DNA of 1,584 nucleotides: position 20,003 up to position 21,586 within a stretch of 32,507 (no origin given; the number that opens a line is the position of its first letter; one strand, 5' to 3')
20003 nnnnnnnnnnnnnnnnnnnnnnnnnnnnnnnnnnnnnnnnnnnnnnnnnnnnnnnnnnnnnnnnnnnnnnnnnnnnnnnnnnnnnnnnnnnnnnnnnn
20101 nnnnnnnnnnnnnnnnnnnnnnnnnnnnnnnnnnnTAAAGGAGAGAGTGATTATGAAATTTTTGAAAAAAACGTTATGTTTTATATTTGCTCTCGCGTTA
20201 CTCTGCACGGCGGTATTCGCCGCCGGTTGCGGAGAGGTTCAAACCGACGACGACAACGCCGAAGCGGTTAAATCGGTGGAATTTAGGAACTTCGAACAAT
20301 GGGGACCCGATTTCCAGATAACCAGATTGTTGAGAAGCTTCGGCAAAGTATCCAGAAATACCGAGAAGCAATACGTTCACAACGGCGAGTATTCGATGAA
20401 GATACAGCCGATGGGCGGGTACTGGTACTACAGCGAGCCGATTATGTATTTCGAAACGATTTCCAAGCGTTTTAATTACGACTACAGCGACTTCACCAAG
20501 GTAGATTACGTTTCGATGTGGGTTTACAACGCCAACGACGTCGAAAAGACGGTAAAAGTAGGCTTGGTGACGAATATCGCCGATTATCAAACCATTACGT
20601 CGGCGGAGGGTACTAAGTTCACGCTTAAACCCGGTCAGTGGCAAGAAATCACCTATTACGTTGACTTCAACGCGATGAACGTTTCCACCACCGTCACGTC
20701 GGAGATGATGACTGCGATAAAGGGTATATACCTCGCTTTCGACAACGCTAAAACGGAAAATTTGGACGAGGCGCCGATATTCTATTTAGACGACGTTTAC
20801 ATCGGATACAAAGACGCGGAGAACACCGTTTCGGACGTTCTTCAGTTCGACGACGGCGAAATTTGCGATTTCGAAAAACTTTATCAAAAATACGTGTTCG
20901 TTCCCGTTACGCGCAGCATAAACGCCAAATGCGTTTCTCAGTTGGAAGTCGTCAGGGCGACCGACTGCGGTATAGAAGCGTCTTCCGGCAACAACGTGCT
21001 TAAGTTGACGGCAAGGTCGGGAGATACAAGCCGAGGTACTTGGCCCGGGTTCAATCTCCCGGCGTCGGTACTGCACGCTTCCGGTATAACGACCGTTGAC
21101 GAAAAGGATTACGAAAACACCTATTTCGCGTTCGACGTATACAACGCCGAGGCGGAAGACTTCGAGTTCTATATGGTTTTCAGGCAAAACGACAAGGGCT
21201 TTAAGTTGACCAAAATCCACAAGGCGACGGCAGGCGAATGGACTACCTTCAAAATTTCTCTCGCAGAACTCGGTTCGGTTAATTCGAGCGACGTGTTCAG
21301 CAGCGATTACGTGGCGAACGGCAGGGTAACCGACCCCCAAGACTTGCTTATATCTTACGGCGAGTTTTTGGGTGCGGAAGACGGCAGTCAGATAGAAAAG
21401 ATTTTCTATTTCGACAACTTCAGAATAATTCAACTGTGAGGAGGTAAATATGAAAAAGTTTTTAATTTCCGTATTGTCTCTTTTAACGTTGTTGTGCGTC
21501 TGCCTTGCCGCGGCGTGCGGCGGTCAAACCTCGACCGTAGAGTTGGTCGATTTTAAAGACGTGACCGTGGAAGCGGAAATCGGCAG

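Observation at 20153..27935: Four consecutive secreted paralogues carrying about nine copies of an unassigned CBM-like module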

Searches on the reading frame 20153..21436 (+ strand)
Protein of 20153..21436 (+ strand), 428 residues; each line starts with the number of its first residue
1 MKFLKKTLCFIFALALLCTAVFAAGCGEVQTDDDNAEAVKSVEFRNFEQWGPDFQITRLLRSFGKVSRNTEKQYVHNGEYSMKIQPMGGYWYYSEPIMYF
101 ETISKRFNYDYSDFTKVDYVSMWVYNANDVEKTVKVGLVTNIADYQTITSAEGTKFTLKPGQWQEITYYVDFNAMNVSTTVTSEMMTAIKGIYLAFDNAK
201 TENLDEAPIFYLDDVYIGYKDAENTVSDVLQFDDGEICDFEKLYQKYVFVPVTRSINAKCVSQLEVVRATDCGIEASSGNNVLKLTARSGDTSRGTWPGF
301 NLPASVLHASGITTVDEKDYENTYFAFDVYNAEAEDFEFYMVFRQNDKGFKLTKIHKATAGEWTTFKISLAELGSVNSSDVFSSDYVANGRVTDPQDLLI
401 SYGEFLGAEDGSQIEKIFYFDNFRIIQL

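Call 4: search_protein_families(library=pfam, proteins=[window:20153-21436:+], max_evalue=1)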
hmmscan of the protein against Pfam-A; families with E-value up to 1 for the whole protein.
window:20153-21436:+ (428 aa): 1 family
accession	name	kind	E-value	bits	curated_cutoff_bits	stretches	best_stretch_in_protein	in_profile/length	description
PF18329.7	SGBP_B_XBD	-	0.00023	21.8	26.4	1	269-426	27-185/186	Surface glycan-binding protein B xyloglucan binding domain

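Call 5: search_protein_families(library=ncbifam, proteins=[window:20153-21436:+], max_evalue=1)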
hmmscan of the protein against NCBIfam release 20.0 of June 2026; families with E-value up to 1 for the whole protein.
window:20153-21436:+ (428 aa): 0 families

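Call 11: search_solved_structures(query=window:20153-21436:+, max_evalue=1)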
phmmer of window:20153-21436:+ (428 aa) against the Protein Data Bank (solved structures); distinct sequences matched with E-value up to 1: 3.
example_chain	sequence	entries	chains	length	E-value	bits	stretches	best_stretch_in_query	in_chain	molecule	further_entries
5ff5_A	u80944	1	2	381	0.049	15.7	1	203-259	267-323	PaaA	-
8rey_M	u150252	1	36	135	0.45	12.5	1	243-333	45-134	Flagellin-like protein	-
1mam_H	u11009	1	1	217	0.46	12.4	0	292-318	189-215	IGG2B-KAPPA YST9.1 FAB (HEAVY CHAIN)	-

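Call 53: find_homologous_proteins(query=A5, max_evalue=0.001)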
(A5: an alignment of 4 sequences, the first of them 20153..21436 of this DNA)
Query A5 (4 sequences) (428 aa, profile of the alignment): 98 proteins with E <= 0.001 among 8000 candidates.
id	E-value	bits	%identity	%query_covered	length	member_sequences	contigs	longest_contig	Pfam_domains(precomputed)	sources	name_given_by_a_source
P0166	7.6e-198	676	100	100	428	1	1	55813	-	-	-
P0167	7.0e-186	636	88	100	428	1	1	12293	-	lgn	-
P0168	1.8e-180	618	38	99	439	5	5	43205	-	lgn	-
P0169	8.4e-164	563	29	91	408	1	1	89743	-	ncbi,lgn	-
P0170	9.9e-159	547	37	100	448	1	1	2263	-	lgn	-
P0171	3.8e-143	495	58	100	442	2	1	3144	-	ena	-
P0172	2.4e-127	443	46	93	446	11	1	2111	-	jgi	jgi:hypothetical protein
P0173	2.3e-122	427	44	100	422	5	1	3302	-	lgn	-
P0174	3.6e-118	413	41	99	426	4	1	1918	-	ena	-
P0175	1.9e-117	411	34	98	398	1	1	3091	-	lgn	-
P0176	2.2e-113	397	37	99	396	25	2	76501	-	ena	-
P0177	1.0e-112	395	37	98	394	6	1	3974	-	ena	-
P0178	5.8e-111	389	33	99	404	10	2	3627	-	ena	-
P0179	1.0e-110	389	38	98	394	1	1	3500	-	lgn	-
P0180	2.3e-109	384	35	99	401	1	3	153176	-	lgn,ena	-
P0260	2.9e-38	150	25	99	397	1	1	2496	PF18329.8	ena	-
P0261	9.4e-37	145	29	98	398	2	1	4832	PF18329.8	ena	-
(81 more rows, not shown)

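Call 56: search_protein_families(library=pfam, alignment_id=A6, max_evalue=0.01)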
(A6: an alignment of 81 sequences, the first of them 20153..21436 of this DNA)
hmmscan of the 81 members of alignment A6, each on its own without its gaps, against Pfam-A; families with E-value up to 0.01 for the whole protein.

A. member 1, window:20153-21436:+ (428 aa): 1 family
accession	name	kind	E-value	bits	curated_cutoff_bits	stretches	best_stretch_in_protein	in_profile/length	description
PF18329.7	SGBP_B_XBD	-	0.00023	21.8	26.4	1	269-426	27-185/186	Surface glycan-binding protein B xyloglucan binding domain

B. families by the number of members that match (of 81 scanned): 6 families
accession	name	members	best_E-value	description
PF18329.7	SGBP_B_XBD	15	7e-09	Surface glycan-binding protein B xyloglucan binding domain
PF09092.17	Lyase_N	4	0.00021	Lyase, N terminal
PF22325.2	CR4_N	2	0.0012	Interferon-gamma receptor, N-terminal domain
PF12819.13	Malectin_like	2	0.0097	Malectin-like domain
PF20473.4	MmeI_Mtase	1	0.0036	MmeI, DNA-methyltransferase domain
PF16405.10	DUF5013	1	0.0054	Domain of unknown function (DUF5013)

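Call 59: predict_structure(alignment_id=A6)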
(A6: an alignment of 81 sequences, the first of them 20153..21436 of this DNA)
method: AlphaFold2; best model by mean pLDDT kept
length: 428 residues; sequences in the alignment: 81
mean_pLDDT: 90.8   pTM: 0.75
mean pLDDT of the five models: 90.8, 90.7, 90.0, 90.0, 89.9
residues with pLDDT >= 90: 315; 70-90: 87; 50-70: 14; < 50: 12
segments of 3 or more residues with pLDDT < 50: 25-36
pLDDT, mean of each block of 10 residues (from residue 1): 73 75 48 53 94 90 96 98 95 91 95 97 98 97 90 94 97 85 93 96 96 98 87 89 89 87 95 97 97 95 92 96 98 98 88 97 98 87 84 96 95 96 96
secondary structure, 60 per line:
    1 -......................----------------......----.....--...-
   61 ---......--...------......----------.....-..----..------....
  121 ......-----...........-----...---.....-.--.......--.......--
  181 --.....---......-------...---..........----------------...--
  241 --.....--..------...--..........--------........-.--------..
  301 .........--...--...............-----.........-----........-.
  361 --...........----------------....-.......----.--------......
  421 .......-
elements in order: H2-23 E40-45 H50-54 E57-59 E64-69 E81-86 E97-101 E117-126 E132-142 E148-150 E154-158 E163-169 H172-178 H183-187 E191-196 E210-219 E236-238 H243-247 E263-268 H269-272 E281-288 E299-303 H304-309 H317-322 E323-331 E337-345 E351-358 E363-369 H370-373 H390-393 E395-401 E415-427

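Call 61: fold_search(model_id=the predicted structure, library=pdb)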
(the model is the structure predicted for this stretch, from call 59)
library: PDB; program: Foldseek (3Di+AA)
matches with E <= 10: 1552; with E <= 0.001: 164
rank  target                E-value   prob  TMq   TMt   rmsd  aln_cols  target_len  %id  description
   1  7kwb_B                5.1e-09  1.00  0.22  0.24  19.1       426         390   11  Surface glycan-binding protein B from Bacteroides thetaiotaomicron (released 2021-02-17)
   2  2zxq                  5.6e-09  1.00  0.28  0.12  14.2       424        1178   12  Crystal structure of endo-alpha-N-acetylgalactosaminidase from Bifidobacterium longum (EngBF) (released 2009-06-16)
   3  6qfk_A                1.1e-08  1.00  0.28  0.10  14.2       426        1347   12  EngBF DARPin Fusion 4b G10 (released 2019-11-06)
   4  8a1a_A                1.3e-08  1.00  0.28  0.10  14.1       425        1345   11  Structure of a leucinostatin derivative determined by host lattice display : L1F11V1 construct (released 2022-12-07)
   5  8a19_A                1.7e-08  1.00  0.28  0.10  14.2       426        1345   11  Structure of a leucinostatin derivative determined by host lattice display : L1E4V1 construct (released 2022-12-07)
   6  6qep                  1.9e-08  1.00  0.26  0.10  14.2       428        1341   12  EngBF DARPin Fusion 4b H14 (released 2019-11-06)
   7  6qfo                  2.6e-08  1.00  0.28  0.11  14.1       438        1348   10  EngBF DARPin Fusion 9b 3G124 (released 2019-11-06)
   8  7uab_E                1.4e-07  1.00  0.25  0.21  17.0       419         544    9  Human pro-meprin alpha (zymogen state) (released 2022-11-02)
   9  8w7n                  2.6e-07  1.00  0.22  0.11  17.7       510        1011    8  Crystal structure of the in-cell Cry1Aa purified from Bacillus thuringiensis (released 2024-03-06)
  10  4bq5_A                3.3e-07  1.00  0.31  0.19   7.1       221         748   14  Structural analysis of an exo-beta-agarase (released 2013-08-14)
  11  5a59_A                4.1e-07  1.00  0.28  0.12  14.7       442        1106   11  The structure of GH101 E796Q mutant from Streptococcus pneumoniae TIGR4 in complex with T-antigen (released 2015-09-02)
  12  5a32_B                7.0e-07  1.00  0.21  0.23  11.9       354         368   11  Electron cryo-microscopy of Cowpea Mosaic Virus containing RNA-1 (CPMVb) (released 2015-12-23)
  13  4bq3_D                7.8e-07  1.00  0.30  0.18   7.6       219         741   15  Structural analysis of an exo-beta-agarase (released 2013-08-14)
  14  7uae_A                1.0e-06  1.00  0.27  0.22  16.8       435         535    9  Human meprin alpha (active state) (released 2022-11-02)
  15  7uaf_D                1.1e-06  1.00  0.21  0.17  17.0       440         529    9  Human meprin alpha inhibitory complex with compound 10d (N~3~,N~3~-bis[(2H-1,3-benzodioxol-5-yl)methyl]-N-hydroxy-beta (released 2022-11-02)
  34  7k44                  5.2e-06  1.00  0.28  0.32  23.0       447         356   10  SGBP-B from a complex xyloglucan utilization locus in Bacteroides uniformis (released 2021-09-29)
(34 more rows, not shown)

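Call 65: find_related_loci(query=A5, collection=genome_contigs, flank=10000)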
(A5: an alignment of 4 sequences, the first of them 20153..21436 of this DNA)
Query A5 (428 aa) in genome_contigs; peptide patterns used: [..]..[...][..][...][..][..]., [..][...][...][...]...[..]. (x = any residue, [..] = any of these).
112 stretches matched a pattern; 30 encode a relative of the query (tblastn E <= 1e-3); 29 distinct loci.
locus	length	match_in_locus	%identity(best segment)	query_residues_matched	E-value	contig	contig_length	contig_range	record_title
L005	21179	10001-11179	37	2-424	4e-86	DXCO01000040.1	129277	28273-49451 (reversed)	MAG TPA_asm: Candidatus Borkfalkia excrementavium isolate CHK199-9574 CHK199__C353769_L129277_SAMEA5754843, whole genome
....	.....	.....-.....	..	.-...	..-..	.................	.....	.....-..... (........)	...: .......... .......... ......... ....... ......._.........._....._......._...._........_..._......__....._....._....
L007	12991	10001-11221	32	1-424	2e-72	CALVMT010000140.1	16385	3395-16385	MAG: uncultured Clostridia bacterium isolate E09__bin3 genome assembly, contig: E09__k127_376310, whole genome shotgun s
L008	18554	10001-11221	32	1-424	6e-72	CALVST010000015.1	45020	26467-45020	MAG: uncultured Clostridia bacterium isolate BRZ_HK__bin48 genome assembly, contig: BRZ_HK__NODE_1011_length_45020_cov_7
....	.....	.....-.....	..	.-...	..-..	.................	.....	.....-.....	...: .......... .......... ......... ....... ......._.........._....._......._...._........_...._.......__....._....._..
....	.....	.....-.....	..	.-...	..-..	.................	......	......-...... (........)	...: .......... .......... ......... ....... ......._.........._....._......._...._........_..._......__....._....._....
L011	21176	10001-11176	34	1-425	7e-61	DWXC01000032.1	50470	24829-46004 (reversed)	MAG TPA_asm: Candidatus Borkfalkia stercoripullorum isolate CHK196-13738 CHK196__C160328_L50470_SAMEA5754840, whole geno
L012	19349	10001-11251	30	4-374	9e-61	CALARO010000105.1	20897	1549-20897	MAG TPA_asm: uncultured Clostridia bacterium isolate SRR1747025_bin.37_CONCOCT_v1.1_MAG genome assembly, contig: ERZ8082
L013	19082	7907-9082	34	1-425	2e-60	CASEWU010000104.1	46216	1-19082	uncultured Firmicutes bacterium isolate SI.O55.metabat-bins.153 genome assembly, contig: SI.O55.metabat-bins.153.fa_k141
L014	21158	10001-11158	32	4-425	1e-57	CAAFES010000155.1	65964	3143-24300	MAG TPA_asm: Clostridia bacterium, isolate HGM11386, WGS project CAAFES010000000 data, contig: SRS104400_73_k99_154378,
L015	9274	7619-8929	37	1-427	9e-93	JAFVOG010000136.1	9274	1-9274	MAG: Clostridia bacterium isolate RGIG5244 Sheep_Colon-1__c755864, whole genome shotgun sequence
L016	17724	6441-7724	28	4-425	8e-53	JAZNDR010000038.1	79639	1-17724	MAG: Candidatus Scatosoma sp. isolate T1900044726_TS20190192.MAGScoT_cleanbin_000039 SGB_1952_k141_1737170, whole genome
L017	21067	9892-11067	34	1-425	2e-60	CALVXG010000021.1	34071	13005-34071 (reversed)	MAG: uncultured Clostridia bacterium isolate BRZ_HT__bin55 genome assembly, contig: BRZ_HT__NODE_1916_length_34071_cov_1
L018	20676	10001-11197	30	4-380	2e-51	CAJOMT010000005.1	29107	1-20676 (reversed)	uncultured Clostridia bacterium isolate Reindeer_2_mag_74 genome assembly, contig: scaffold_926, whole genome shotgun se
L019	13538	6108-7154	32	4-373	3e-51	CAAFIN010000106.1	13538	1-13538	MAG TPA_asm: Clostridia bacterium, isolate HGM11397, WGS project CAAFIN010000000 data, contig: SRS1596785_163_k141_75580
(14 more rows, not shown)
